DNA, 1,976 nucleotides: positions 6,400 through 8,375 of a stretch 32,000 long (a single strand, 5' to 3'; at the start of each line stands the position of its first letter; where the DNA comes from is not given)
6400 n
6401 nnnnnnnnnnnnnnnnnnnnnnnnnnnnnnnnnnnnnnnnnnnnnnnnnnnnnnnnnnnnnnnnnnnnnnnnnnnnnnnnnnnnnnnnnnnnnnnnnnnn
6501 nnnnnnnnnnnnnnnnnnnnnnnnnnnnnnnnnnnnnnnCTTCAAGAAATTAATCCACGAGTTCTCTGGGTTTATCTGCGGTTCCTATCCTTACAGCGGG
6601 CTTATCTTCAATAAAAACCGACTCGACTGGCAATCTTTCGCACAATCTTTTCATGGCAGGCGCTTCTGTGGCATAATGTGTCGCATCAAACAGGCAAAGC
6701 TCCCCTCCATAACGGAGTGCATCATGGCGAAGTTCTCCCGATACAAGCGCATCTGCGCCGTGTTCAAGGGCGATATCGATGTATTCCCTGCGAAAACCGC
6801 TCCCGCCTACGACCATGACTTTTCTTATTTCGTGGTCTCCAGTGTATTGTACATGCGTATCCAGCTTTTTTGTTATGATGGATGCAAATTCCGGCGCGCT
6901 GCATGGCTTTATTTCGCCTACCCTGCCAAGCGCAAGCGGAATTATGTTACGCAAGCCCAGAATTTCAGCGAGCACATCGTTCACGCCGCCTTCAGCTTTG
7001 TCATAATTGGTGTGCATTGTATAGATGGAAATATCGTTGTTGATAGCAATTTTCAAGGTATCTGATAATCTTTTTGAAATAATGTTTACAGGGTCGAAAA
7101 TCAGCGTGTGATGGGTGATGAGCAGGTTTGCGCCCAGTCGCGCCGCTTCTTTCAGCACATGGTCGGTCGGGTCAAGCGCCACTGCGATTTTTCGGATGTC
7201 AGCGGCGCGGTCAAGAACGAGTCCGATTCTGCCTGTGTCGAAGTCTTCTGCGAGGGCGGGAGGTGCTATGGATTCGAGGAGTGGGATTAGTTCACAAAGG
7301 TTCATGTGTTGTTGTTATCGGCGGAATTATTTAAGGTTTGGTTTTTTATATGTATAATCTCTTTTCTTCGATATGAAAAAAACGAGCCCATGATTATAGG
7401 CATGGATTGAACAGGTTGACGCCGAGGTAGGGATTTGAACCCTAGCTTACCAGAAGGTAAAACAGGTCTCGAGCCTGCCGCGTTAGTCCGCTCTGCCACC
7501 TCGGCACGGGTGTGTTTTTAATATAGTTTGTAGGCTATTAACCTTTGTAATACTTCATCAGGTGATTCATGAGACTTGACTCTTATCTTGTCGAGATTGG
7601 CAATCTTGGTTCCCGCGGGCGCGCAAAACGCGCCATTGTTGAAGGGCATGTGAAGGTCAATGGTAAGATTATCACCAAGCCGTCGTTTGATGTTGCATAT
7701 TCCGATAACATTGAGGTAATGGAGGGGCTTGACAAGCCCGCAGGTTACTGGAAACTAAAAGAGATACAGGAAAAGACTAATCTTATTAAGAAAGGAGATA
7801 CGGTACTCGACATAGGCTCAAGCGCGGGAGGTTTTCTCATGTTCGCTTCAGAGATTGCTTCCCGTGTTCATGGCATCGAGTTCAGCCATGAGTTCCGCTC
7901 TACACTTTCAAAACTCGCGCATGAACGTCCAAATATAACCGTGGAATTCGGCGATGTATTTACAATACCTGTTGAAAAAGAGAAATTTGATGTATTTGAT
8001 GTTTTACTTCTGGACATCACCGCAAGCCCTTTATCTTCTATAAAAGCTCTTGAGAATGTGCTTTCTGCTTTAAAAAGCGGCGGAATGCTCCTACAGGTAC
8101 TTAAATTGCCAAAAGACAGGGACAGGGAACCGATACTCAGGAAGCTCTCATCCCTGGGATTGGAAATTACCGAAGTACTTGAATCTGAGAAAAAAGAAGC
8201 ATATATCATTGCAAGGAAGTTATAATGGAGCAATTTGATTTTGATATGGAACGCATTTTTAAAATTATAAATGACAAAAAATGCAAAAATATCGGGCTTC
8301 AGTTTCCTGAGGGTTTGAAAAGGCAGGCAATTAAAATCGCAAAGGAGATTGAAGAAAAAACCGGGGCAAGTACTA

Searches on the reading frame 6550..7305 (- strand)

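Call 39: search_protein_families(library=pfam, proteins=[window:6550-7305:-], max_evalue=0.001)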
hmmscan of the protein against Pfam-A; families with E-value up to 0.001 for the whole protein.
window:6550-7305:- (251 aa): 1 family
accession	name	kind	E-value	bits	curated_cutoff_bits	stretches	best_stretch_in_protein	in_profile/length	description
PF01784.24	DUF34_NIF3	-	2.4e-55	188.4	23.4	1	1-226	1-236/256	Duf34/NIF3 (NGG1p interacting factor 3)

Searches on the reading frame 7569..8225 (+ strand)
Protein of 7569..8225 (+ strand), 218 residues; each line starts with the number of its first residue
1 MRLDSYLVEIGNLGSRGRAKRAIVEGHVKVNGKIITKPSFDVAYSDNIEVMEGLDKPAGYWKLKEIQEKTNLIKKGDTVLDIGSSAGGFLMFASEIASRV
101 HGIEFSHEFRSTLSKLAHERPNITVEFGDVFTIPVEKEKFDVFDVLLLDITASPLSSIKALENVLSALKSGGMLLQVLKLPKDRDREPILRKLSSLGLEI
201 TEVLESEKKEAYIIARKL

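Call 39: search_protein_families(library=pfam, proteins=[window:7569-8225:+], max_evalue=0.001)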
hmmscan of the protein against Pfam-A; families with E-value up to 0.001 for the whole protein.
window:7569-8225:+ (218 aa): 8 families
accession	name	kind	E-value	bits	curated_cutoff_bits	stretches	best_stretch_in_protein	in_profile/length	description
PF01479.30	S4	-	6.8e-14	51.8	22.8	1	1-43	1-43/48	S4 domain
PF01728.25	FtsJ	-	1.5e-10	41.8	24.1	1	60-166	6-114/181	FtsJ-like methyltransferase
PF13649.12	Methyltransf_25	-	1.7e-08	35.5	27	1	79-172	1-97/97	Methyltransferase domain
PF13847.12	Methyltransf_31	-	3.1e-08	33.9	27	1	73-175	1-108/145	Methyltransferase domain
PF01269.23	Fibrillarin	-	3.4e-07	30.1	27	1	70-179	66-177/227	Fibrillarin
PF08241.18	Methyltransf_11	-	9.2e-07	29.9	21.2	1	80-174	1-93/95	Methyltransferase domain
PF01234.23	NNMT_PNMT_TEMT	-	9.2e-05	22.2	25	0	141-211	160-231/261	NNMT/PNMT/TEMT family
PF08242.18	Methyltransf_12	-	0.00034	21.7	30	1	80-174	1-98/98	Methyltransferase domain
